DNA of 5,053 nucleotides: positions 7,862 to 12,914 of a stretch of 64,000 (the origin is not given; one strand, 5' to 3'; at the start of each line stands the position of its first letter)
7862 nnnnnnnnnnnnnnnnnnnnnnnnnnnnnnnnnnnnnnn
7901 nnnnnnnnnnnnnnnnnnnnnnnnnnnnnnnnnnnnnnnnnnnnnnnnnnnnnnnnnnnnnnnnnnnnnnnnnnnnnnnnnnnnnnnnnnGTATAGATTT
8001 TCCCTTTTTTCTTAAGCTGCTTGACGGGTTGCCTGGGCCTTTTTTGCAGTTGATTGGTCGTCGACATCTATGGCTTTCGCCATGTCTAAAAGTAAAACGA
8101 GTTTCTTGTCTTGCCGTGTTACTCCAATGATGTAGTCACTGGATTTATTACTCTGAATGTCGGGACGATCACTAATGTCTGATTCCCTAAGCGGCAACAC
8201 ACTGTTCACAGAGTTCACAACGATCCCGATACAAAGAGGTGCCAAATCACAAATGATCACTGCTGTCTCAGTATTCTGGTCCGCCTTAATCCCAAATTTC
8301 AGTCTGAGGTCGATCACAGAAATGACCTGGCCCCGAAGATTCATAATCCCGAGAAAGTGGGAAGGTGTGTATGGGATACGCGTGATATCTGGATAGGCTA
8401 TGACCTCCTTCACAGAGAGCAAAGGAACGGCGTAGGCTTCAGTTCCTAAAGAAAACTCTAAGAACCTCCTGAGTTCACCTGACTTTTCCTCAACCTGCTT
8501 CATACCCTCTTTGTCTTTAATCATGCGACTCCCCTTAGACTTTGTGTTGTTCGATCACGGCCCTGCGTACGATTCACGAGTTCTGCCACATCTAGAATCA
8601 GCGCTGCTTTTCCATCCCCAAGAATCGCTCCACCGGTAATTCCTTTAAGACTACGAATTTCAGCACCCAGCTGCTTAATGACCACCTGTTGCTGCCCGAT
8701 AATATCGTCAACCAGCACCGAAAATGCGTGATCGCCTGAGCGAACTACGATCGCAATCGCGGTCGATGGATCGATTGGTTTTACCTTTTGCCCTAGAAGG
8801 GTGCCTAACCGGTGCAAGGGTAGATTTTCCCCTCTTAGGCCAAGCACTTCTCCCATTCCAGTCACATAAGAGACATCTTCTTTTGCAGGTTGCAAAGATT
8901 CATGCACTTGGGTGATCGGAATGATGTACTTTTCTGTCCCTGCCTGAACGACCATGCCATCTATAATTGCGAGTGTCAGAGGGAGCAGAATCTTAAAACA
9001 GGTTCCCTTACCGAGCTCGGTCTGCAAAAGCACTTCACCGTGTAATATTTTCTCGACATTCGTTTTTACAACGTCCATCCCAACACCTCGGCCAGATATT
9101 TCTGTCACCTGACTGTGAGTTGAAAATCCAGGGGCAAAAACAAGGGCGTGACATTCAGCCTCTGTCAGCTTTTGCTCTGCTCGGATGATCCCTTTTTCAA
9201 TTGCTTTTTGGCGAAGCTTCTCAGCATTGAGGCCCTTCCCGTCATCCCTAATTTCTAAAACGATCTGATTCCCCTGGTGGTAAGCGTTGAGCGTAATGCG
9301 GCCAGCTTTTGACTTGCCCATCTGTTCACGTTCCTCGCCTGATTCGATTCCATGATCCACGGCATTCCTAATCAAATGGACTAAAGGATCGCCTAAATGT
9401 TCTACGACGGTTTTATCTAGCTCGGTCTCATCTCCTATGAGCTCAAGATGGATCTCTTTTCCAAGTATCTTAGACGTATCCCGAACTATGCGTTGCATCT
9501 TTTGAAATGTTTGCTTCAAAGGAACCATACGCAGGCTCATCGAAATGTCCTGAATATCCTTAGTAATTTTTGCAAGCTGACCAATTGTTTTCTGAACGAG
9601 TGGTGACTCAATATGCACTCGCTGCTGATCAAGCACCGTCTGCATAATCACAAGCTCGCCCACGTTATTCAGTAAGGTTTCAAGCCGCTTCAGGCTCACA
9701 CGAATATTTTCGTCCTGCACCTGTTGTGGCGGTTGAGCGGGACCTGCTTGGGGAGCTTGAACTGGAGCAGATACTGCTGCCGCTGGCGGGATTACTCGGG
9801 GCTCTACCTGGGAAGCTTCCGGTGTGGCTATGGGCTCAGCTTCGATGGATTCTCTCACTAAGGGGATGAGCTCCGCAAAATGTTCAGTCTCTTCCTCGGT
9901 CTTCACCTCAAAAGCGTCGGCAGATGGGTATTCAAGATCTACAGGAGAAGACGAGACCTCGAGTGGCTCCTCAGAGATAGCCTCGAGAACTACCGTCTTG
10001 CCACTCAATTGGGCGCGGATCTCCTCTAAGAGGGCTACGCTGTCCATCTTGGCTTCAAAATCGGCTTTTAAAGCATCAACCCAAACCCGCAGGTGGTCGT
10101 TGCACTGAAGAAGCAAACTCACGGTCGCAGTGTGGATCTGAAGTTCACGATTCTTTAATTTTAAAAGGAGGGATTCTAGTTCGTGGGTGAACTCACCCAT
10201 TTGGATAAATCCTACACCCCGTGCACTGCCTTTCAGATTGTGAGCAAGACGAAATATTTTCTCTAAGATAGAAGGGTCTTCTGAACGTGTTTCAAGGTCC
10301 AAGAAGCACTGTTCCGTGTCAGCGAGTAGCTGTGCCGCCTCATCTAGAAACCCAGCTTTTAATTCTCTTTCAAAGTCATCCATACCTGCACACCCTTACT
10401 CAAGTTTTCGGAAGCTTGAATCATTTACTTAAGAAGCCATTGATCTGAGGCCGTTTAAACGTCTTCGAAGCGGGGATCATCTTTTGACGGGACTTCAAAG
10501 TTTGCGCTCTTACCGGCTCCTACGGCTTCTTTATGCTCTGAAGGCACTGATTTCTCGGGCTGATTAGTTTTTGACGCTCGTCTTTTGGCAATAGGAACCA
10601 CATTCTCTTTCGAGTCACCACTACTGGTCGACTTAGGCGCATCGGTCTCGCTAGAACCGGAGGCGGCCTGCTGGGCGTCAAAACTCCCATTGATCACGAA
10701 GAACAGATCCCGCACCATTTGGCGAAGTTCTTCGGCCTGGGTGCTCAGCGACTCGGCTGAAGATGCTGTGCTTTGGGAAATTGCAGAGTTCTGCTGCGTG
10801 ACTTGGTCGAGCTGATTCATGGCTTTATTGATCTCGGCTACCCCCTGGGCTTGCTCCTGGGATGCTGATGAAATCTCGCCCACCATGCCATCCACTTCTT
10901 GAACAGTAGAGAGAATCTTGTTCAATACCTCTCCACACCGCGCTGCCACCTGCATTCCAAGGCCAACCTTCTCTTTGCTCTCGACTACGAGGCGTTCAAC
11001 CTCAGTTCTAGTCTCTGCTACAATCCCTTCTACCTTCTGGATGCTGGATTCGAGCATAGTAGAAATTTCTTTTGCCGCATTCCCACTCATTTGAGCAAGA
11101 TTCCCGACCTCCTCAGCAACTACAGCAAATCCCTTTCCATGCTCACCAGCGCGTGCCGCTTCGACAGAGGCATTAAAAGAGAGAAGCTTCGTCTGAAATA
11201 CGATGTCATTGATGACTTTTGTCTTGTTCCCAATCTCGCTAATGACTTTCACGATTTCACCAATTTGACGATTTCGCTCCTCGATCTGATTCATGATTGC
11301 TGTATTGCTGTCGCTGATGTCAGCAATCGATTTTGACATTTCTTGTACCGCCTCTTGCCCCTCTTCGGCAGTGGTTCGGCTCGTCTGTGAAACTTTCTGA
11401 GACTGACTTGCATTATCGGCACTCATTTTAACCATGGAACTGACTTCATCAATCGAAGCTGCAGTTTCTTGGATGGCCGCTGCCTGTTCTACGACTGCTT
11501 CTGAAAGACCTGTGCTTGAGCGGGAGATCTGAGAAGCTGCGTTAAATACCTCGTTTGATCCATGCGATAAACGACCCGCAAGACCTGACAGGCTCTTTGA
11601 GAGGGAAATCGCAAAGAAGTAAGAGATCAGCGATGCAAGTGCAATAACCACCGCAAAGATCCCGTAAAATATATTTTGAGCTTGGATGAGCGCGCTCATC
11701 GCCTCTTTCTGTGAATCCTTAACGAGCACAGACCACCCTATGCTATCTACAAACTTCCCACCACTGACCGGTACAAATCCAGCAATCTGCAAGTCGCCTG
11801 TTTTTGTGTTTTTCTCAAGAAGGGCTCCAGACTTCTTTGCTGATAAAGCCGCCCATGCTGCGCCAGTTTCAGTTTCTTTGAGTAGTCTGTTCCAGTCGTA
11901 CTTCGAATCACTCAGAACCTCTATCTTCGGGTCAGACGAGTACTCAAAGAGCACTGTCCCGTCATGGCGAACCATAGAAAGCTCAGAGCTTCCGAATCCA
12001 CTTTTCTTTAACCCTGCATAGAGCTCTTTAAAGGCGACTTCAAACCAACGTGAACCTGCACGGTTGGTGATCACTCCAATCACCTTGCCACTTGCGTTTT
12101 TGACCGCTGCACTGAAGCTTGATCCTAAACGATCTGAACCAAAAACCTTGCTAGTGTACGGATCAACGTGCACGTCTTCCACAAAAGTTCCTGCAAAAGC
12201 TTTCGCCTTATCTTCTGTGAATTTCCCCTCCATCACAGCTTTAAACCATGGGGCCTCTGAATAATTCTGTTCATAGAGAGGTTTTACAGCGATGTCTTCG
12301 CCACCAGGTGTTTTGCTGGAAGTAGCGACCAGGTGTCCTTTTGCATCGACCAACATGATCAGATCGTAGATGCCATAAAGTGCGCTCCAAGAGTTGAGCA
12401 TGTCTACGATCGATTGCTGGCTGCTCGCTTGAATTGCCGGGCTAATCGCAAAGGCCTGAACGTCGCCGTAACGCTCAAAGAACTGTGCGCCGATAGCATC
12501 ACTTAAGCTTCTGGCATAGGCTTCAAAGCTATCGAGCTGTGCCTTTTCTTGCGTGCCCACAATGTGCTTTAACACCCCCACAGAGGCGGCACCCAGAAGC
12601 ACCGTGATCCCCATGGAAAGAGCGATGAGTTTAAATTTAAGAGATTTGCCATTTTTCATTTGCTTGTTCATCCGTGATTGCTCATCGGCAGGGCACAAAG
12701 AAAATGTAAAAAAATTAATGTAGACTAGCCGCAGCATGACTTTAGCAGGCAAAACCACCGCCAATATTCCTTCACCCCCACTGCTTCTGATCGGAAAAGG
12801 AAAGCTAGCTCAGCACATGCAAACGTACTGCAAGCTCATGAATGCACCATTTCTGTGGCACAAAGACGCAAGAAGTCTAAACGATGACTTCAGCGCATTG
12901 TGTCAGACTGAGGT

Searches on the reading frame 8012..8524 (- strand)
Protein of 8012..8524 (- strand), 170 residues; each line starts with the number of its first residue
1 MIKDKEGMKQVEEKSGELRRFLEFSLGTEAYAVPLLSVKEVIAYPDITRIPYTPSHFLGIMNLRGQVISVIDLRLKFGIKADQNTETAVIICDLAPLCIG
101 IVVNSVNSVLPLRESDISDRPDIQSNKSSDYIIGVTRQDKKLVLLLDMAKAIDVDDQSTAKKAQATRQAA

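Call 8: search_protein_families(library=pfam, proteins=[window:8012-8524:-], max_evalue=1)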
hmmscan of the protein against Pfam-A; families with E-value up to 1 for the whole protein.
window:8012-8524:- (170 aa): 1 family
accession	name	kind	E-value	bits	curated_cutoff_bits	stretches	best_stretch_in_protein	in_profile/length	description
PF01584.24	CheW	-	2.1e-34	118.5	23.5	1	21-153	2-135/138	CheW-like domain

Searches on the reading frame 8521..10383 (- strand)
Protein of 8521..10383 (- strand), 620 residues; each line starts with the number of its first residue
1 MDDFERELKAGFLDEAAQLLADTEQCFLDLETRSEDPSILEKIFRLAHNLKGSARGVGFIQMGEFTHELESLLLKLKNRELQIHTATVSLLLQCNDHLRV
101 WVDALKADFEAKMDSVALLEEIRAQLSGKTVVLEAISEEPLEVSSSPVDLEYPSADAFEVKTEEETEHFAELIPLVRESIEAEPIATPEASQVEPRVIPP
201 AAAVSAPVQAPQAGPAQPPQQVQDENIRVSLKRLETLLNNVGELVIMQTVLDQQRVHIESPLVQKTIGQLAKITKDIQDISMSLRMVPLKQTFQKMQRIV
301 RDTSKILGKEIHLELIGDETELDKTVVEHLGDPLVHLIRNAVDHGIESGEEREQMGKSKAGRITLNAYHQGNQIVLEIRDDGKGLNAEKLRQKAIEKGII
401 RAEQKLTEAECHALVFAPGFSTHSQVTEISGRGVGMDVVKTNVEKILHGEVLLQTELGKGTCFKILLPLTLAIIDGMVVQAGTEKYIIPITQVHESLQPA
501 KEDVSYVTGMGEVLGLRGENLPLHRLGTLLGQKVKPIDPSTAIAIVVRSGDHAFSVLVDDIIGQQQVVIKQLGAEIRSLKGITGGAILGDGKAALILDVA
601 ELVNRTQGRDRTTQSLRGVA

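Call 8: search_protein_families(library=pfam, proteins=[window:8521-10383:-], max_evalue=1)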
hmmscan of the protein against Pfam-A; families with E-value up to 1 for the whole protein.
window:8521-10383:- (620 aa): 7 families
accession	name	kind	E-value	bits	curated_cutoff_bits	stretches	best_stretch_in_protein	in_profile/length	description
PF01584.24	CheW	-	2.6e-24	85.9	23.5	1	476-605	2-136/138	CheW-like domain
PF02518.31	HATPase_c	-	1.2e-17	64.8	26.4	1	332-470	4-110/111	Histidine kinase-, DNA gyrase B-, and HSP90-like ATPase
PF01627.28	Hpt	-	4.6e-13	49.6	24.6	1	8-99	2-82/84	Hpt domain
PF02895.20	H-kinase_dim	-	2.8e-10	40.9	23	1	226-283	3-67/68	Signal transducing histidine kinase, homodimeric domain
PF01383.26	CpcD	-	0.046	14.5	27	1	274-307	19-51/55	CpcD/allophycocyanin linker domain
PF13581.12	HATPase_c_2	-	0.12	12.8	27.4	1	338-403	40-92/127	Histidine kinase-like ATPase domain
PF22565.1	mSLOG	-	0.19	12.4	27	1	368-446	26-104/105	Minimal SLOG domain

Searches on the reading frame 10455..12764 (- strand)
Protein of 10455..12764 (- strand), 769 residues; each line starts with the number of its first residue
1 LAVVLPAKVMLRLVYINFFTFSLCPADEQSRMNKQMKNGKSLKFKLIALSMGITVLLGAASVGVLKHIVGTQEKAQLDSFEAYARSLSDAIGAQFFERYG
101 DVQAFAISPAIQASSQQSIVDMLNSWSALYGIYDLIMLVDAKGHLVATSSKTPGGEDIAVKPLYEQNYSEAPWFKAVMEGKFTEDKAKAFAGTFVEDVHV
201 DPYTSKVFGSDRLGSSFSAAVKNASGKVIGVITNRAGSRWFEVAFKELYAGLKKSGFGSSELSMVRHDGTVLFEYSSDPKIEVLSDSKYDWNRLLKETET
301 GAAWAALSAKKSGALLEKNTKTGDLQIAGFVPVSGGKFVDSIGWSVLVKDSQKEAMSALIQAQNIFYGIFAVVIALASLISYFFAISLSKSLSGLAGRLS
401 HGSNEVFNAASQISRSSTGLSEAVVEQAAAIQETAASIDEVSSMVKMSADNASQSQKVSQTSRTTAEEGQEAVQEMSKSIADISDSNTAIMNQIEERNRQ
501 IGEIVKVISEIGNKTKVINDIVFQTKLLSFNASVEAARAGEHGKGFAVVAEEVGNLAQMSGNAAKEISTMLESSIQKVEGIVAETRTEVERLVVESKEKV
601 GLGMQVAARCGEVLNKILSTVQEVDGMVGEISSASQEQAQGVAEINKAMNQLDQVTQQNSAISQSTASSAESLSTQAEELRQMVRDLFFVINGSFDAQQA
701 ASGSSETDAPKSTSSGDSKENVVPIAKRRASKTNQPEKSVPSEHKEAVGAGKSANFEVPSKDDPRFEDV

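Call 8: search_protein_families(library=pfam, proteins=[window:10455-12764:-], max_evalue=1)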
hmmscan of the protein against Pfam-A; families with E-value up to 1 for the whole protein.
window:10455-12764:- (769 aa): 8 families
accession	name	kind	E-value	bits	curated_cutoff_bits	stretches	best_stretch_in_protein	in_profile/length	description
PF00015.26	MCPsignal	-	5.1e-37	127.8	34.6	1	457-656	2-172/172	Methyl-accepting chemotaxis protein (MCP) signalling domain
PF02743.24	dCache_1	-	0.00016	21.8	45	1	84-233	15-147/240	Cache domain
PF04100.18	Vps53_N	-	0.0011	18.5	26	1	567-685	9-128/372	Vps53, N-terminal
PF06103.16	DUF948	-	0.014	16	37.2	0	371-453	3-85/89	Bacterial protein of unknown function (DUF948)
PF07426.16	Dynactin_p22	-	0.093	13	25.2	1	602-687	17-99/168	Dynactin subunit p22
PF03233.18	Cauli_AT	-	0.1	13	24.8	1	351-459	35-141/163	Aphid transmission protein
PF22673.2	MCP-like_PDC_1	-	0.21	12.5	27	0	165-233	51-103/113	Methyl-accepting chemotaxis protein-like, first PDC sensor domain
PF20667.3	Sec10_N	-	0.95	10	27.4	1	454-519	18-83/118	Exocyst complex component Sec10, N-terminal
